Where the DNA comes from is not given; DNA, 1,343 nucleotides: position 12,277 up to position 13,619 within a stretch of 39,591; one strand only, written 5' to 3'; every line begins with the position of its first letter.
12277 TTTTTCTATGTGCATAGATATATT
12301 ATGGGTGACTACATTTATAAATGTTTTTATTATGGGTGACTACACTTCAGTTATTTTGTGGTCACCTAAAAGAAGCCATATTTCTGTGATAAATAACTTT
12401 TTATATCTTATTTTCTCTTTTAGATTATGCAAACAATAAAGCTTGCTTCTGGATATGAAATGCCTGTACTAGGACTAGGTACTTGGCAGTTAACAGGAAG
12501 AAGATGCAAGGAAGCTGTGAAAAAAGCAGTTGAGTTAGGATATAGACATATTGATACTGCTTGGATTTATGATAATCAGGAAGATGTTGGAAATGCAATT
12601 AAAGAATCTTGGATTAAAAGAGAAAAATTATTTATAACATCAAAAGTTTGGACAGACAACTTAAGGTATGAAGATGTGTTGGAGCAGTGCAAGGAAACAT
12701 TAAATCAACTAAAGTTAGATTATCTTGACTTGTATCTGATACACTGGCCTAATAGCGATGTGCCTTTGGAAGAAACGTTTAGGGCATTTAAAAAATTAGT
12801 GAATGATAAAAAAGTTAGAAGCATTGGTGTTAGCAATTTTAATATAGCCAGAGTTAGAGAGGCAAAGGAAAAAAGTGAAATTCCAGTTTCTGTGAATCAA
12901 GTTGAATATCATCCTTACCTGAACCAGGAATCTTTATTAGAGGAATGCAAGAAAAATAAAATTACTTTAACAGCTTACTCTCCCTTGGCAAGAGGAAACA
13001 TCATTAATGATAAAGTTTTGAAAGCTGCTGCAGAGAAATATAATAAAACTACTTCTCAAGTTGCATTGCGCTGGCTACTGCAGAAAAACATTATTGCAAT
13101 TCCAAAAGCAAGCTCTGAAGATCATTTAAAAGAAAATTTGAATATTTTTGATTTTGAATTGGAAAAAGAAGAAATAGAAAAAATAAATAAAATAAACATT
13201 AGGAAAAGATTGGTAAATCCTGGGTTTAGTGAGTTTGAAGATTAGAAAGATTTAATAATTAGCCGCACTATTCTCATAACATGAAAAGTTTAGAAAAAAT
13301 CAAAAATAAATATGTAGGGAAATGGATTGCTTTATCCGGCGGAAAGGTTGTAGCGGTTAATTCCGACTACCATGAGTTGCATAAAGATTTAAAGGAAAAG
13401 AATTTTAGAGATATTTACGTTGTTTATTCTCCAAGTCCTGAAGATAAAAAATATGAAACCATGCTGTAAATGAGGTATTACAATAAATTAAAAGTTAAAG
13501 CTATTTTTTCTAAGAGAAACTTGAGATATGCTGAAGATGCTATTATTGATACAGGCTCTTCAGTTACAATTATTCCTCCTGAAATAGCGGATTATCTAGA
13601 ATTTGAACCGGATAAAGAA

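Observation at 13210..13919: Two-gene cassette (DUF5678-like + retropepsin-like protease) bracketed by a duplicated aldo-keto reductase 3' end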

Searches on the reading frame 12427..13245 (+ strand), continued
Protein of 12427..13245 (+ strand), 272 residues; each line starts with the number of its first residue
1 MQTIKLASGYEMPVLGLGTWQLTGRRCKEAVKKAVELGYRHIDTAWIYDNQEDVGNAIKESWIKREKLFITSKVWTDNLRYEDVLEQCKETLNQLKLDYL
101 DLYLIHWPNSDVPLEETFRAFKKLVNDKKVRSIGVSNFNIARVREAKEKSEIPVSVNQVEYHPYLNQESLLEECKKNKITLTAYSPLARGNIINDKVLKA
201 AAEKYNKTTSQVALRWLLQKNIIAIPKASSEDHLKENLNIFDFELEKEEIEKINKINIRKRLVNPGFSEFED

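Call 61: find_encoding_contigs(protein=P0027, flank=3000, max_places=2)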
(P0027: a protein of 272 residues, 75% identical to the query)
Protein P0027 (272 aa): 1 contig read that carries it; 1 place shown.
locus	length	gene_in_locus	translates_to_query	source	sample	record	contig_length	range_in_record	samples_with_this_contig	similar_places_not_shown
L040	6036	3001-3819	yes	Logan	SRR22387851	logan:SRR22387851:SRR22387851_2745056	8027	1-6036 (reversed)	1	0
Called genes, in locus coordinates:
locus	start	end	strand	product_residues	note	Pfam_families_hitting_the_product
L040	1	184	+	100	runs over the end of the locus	PF00355:Rieske, PF13806:Rieske_2, PF22543:Rieske_4 (weak)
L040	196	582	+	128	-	-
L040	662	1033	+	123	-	-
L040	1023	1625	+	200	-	PF00081:Sod_Fe_N, PF02777:Sod_Fe_C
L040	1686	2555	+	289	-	-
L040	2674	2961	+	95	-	-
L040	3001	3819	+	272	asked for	PF00248:Aldo_ket_red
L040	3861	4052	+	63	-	PF18929:DUF5678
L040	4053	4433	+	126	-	PF13650:Asp_protease_2, PF13975:gag-asp_proteas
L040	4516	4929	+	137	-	-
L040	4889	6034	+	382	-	?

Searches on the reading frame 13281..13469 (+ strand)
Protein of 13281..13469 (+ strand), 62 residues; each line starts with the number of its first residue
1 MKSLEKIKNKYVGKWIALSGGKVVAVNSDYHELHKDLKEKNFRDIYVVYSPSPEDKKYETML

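Call 3: search_protein_families(library=pfam, proteins=[window:13281-13469:+], max_evalue=0.1)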
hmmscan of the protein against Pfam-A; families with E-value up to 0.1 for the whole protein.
window:13281-13469:+ (62 aa): 1 family
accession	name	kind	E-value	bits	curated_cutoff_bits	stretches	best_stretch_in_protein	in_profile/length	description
PF18929.5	DUF5678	-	1.2e-09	38.3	23.2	1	7-49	2-44/49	Family of unknown function (DUF5678)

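Call 27: search_protein_families(library=ncbifam, proteins=[window:13281-13469:+], max_evalue=0.1)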
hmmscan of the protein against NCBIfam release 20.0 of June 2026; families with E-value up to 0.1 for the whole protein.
window:13281-13469:+ (62 aa): 0 families

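Call 28: search_protein_families(library=padloc, proteins=[window:13281-13469:+], max_evalue=0.1)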
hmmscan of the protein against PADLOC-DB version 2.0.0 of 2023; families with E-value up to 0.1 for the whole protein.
window:13281-13469:+ (62 aa): 0 families

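Call 52: search_solved_structures(query=window:13281-13469:+, max_evalue=10)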
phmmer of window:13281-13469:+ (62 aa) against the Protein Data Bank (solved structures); distinct sequences matched with E-value up to 10: 5.
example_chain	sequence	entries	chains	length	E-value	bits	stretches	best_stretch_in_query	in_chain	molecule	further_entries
5xg5_A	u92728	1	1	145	0.00054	23.6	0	4-40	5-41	MITSUBA-1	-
5x2m_A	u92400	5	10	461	0.0044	20.7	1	3-52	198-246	Taste receptor, type 1, member 2a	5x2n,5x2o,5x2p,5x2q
8vck_A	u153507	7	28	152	0.046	17.5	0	7-45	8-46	Galactose-binding lectin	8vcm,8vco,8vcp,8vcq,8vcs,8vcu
5vbk_A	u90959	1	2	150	0.27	15.1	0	7-45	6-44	Lectin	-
3wmu_A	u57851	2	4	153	0.29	15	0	7-45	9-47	Lectin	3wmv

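Call 53: find_homologous_proteins(query=window:13281-13469:+, max_evalue=0.001)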
Query window:13281-13469:+ (62 aa): 5 proteins with E <= 0.001 among 5 candidates.
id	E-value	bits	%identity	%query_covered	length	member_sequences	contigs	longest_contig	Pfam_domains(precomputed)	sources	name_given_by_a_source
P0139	7.7e-34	131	100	100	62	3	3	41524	PF18929.6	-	-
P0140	2.8e-30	120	90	100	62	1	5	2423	PF18929.6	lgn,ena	-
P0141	4.5e-24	101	81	100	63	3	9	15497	PF18929.6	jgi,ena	-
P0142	8.0e-24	100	81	100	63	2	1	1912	PF18929.6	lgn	-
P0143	6.7e-22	94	75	100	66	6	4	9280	PF18929.6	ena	-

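Call 63: search_protein_representatives(alignment_id=A2)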
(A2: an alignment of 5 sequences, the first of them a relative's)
Query: 5 sequences, 63 profile positions. Proteins with E-value up to 0.001 (for the whole library): 29; up to 1e-10: 6; up to 1e-30: 0. The best 29 are listed.
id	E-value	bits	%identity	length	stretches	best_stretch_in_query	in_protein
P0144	8.5e-21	89.9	-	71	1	1-62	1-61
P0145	2.3e-19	85.3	-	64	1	2-63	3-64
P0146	3.5e-17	78.4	-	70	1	1-62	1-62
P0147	2.0e-14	69.5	-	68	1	4-62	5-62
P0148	1.3e-12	63.7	-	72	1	4-58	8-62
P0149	9.1e-11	57.8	-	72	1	4-60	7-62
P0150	2.3e-10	56.5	-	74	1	4-61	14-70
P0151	4.3e-09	52.4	-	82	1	5-61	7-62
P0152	4.2e-08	49.3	-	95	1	4-53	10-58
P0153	5.1e-08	49.0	-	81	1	1-60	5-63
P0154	7.5e-08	48.5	-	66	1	4-61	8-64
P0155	8.4e-07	45.1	-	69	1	7-60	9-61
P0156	5.4e-06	42.5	-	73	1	7-57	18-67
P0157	5.9e-06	42.4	-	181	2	7-41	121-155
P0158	6.2e-06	42.3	-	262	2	4-42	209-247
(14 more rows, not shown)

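Call 64: predict_structure(alignment_id=A2)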
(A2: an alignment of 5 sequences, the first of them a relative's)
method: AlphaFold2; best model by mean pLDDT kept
length: 62 residues; sequences in the alignment: 5
mean_pLDDT: 57.8   pTM: 0.41
mean pLDDT of the five models: 57.8, 55.4, 51.0, 48.7, 48.4
residues with pLDDT >= 90: 0; 70-90: 8; 50-70: 43; < 50: 11
segments of 3 or more residues with pLDDT < 50: 53-62
pLDDT, mean of each block of 10 residues (from residue 1): 59 57 60 72 60 44 32
secondary structure, 60 per line:
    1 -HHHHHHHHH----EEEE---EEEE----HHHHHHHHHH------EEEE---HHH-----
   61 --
elements in order: H2-10 E15-18 E22-25 H30-39 E46-49

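Call 68: search_protein_families(library=padloc, proteins=[P0144, P0146, P0147, P0148, P0149, P0150, P0151, P0153, P0154, P0155], max_evalue=1)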
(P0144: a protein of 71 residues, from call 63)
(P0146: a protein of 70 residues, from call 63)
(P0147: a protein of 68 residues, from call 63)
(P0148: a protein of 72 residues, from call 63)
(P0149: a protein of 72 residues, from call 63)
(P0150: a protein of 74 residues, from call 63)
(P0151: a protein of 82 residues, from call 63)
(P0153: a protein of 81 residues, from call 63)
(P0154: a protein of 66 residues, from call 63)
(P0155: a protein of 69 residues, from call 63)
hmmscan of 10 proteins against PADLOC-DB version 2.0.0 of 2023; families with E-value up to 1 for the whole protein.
P0144 (71 aa): 0 families

P0146 (70 aa): 0 families

P0147 (68 aa): 0 families

P0148 (72 aa): 0 families

P0149 (72 aa): 0 families

P0150 (74 aa): 0 families

P0151 (82 aa): 0 families

P0153 (81 aa): 0 families

P0154 (66 aa): 0 families

P0155 (69 aa): 0 families
